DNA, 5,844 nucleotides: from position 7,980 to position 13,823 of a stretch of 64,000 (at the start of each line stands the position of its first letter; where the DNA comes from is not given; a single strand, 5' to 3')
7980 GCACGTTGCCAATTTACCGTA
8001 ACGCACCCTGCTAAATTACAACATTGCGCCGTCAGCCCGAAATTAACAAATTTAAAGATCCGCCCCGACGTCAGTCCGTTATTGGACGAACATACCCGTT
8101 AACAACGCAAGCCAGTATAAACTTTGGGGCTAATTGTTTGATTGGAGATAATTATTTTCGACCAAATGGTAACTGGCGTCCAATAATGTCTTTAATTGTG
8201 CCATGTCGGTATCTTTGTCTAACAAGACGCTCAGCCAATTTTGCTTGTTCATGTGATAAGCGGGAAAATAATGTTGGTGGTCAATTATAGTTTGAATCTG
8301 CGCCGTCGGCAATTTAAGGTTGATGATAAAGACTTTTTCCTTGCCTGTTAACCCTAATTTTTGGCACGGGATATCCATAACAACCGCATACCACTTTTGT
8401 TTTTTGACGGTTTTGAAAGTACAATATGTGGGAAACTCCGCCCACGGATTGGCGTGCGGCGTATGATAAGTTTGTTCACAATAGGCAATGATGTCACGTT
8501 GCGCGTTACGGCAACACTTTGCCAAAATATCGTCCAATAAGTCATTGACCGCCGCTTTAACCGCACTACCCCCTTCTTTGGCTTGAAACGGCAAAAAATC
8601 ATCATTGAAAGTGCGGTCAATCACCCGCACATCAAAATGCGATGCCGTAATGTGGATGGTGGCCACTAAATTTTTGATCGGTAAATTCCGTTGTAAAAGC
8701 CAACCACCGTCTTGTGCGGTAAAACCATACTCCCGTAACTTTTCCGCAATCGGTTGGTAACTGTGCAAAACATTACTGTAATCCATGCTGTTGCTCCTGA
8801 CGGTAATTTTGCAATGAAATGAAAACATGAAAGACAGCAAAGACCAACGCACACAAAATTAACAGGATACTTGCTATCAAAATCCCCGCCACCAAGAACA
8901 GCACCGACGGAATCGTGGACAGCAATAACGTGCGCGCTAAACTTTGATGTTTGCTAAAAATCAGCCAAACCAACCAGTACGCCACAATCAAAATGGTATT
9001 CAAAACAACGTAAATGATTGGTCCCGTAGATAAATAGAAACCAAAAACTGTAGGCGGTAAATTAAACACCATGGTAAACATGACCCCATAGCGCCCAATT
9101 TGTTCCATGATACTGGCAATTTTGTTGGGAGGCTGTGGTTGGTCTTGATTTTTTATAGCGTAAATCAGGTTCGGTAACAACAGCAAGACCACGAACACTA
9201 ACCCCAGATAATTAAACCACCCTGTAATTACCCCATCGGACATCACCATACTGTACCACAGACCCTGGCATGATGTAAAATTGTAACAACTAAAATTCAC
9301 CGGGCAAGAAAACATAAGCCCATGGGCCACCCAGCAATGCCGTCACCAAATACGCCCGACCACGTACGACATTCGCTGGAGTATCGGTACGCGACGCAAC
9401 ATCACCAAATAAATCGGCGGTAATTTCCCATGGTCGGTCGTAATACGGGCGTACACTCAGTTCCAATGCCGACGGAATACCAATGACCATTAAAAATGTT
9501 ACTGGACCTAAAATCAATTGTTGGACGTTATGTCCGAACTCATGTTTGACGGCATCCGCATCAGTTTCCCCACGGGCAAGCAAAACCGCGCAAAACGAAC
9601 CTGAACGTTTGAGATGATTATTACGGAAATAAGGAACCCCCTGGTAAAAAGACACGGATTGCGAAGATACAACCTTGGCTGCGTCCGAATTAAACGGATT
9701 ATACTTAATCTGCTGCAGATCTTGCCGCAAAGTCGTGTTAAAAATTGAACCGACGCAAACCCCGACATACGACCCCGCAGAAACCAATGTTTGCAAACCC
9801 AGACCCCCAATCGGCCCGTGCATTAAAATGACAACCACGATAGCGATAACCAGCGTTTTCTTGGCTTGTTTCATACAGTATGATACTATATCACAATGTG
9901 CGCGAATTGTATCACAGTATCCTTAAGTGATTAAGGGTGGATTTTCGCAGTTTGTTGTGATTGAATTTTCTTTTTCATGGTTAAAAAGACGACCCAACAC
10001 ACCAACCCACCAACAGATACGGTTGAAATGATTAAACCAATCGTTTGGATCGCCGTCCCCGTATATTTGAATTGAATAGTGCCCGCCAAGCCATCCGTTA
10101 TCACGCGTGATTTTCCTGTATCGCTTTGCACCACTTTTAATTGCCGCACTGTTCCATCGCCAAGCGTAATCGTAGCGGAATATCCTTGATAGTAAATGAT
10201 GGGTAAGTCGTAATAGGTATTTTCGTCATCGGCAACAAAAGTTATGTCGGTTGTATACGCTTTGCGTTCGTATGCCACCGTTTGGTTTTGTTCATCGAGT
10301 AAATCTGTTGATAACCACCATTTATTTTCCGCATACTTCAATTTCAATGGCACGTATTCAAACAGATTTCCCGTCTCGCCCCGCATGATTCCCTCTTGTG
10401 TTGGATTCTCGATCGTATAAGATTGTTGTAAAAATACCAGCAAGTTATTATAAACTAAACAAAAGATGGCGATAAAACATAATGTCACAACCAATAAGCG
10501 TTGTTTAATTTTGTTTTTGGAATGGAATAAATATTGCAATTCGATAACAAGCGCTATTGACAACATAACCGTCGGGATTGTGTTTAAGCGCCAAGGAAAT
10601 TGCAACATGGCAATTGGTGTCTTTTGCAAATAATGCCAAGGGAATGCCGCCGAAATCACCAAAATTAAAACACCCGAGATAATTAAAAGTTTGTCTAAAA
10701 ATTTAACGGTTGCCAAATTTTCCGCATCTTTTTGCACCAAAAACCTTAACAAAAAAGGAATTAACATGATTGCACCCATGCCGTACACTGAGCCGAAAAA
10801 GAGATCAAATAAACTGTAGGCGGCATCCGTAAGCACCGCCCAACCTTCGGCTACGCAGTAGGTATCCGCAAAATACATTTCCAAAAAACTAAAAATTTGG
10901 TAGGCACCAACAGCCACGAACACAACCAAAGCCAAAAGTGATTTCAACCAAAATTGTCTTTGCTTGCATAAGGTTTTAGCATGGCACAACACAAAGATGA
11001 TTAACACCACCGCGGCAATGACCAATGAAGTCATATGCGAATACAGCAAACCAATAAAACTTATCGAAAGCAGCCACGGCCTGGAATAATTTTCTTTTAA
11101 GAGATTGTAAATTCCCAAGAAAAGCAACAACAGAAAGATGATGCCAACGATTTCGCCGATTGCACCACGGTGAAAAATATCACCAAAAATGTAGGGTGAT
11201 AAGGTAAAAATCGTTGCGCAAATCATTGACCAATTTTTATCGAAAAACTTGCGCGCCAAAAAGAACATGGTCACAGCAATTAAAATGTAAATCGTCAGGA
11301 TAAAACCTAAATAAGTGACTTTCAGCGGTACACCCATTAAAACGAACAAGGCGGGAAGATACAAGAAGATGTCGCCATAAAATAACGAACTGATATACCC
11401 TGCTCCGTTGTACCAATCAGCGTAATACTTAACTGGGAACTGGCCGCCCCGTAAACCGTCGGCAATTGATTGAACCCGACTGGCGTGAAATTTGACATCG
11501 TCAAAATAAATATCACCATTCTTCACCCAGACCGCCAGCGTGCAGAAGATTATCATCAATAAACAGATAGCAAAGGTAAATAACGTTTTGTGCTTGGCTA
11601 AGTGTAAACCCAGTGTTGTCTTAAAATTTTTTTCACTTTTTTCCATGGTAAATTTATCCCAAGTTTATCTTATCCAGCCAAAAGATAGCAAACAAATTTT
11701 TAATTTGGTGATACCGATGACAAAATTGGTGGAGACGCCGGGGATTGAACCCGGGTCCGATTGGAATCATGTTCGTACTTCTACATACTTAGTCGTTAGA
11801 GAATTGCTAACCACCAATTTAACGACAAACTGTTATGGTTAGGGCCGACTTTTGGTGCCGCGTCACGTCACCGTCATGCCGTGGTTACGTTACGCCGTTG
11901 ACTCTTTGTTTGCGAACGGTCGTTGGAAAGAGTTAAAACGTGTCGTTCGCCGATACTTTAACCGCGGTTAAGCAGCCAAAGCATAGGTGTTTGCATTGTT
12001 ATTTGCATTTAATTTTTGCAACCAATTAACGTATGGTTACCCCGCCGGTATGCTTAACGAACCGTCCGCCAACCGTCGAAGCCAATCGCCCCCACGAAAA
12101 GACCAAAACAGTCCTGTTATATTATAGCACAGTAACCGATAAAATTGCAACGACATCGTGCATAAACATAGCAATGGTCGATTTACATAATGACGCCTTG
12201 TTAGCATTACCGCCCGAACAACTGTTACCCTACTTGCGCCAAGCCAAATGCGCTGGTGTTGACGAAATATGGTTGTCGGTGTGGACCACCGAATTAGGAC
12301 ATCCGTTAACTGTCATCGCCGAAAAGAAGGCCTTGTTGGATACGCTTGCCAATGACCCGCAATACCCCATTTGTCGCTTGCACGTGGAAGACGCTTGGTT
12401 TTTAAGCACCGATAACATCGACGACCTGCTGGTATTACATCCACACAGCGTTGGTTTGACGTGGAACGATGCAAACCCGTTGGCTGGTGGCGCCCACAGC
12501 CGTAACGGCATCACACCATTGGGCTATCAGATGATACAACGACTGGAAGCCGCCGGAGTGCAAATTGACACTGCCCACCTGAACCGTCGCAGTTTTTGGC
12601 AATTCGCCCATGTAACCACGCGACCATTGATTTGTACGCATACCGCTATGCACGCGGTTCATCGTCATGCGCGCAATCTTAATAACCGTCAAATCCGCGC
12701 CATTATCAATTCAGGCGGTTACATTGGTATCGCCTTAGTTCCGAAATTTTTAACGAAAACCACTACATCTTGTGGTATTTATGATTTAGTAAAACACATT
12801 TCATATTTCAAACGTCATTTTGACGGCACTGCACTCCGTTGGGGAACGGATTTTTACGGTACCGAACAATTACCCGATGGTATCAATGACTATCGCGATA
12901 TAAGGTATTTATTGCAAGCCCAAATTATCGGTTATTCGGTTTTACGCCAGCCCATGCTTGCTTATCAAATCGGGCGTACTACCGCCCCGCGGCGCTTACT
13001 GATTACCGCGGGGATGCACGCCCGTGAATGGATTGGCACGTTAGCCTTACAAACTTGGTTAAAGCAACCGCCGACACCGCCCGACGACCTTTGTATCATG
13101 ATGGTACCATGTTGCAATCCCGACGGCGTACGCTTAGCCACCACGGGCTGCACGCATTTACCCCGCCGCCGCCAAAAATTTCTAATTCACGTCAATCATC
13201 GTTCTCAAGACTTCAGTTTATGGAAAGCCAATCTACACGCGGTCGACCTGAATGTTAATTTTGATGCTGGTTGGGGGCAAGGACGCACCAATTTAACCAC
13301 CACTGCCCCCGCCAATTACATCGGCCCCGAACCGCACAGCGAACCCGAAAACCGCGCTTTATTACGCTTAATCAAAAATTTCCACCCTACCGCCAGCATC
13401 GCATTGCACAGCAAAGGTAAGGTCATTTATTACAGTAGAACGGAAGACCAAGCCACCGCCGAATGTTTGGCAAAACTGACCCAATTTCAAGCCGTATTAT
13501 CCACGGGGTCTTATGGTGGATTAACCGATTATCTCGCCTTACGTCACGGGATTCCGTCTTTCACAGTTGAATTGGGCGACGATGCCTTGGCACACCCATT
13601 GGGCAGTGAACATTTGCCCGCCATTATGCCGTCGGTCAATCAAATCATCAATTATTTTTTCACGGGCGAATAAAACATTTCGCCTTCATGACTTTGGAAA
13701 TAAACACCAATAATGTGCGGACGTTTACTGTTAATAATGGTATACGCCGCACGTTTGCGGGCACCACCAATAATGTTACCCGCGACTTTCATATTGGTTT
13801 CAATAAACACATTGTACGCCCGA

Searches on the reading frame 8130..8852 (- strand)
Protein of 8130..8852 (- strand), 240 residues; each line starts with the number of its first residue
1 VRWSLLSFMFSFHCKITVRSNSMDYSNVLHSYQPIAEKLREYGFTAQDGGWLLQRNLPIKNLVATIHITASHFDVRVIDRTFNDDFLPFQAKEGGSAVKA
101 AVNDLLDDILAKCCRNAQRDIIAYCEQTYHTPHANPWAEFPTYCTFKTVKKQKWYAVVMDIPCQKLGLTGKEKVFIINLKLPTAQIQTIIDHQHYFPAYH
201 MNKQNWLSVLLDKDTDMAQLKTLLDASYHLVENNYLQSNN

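Call 25: search_protein_families(library=pfam, proteins=[window:8130-8852:-], max_evalue=0.001)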
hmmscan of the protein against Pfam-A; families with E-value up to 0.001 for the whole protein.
window:8130-8852:- (240 aa): 1 family
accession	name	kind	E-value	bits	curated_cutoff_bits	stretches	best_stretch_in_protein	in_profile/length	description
PF04237.18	YjbR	-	3.2e-14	53.8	30.1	1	130-230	5-88/88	YjbR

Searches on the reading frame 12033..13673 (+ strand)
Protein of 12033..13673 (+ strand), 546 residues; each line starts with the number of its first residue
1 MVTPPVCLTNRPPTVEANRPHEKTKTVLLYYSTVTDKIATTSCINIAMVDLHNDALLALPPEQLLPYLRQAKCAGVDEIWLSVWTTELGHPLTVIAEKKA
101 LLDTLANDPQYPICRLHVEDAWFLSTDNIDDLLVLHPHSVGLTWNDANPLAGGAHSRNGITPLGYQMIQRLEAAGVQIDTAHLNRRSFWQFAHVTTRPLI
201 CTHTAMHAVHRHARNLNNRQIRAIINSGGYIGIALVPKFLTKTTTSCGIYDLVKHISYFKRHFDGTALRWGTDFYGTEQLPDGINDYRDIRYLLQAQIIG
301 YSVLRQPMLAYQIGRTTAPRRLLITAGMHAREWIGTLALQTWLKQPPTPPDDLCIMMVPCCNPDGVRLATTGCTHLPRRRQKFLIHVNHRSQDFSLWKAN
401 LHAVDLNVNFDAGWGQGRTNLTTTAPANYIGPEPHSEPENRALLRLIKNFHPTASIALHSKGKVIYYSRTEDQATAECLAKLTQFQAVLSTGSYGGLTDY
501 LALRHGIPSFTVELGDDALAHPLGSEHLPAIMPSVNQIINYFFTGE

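Call 26: search_protein_families(library=pfam, proteins=[window:12033-13673:+], max_evalue=0.001)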
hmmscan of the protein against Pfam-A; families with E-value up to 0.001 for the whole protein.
window:12033-13673:+ (546 aa): 3 families
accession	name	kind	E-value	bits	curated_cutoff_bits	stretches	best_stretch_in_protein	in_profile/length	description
PF01244.27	Peptidase_M19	-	8.6e-41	140.5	26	1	116-296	109-294/319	Membrane dipeptidase (Peptidase family M19)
PF00246.29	Peptidase_M14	-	3.5e-24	86.4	21.6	1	296-471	18-194/286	Zinc carboxypeptidase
PF24827.1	AstE_AspA_cat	-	4.8e-06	26.7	25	0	320-369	3-52/192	Succinylglutamate desuccinylase/Aspartoacylase catalytic domain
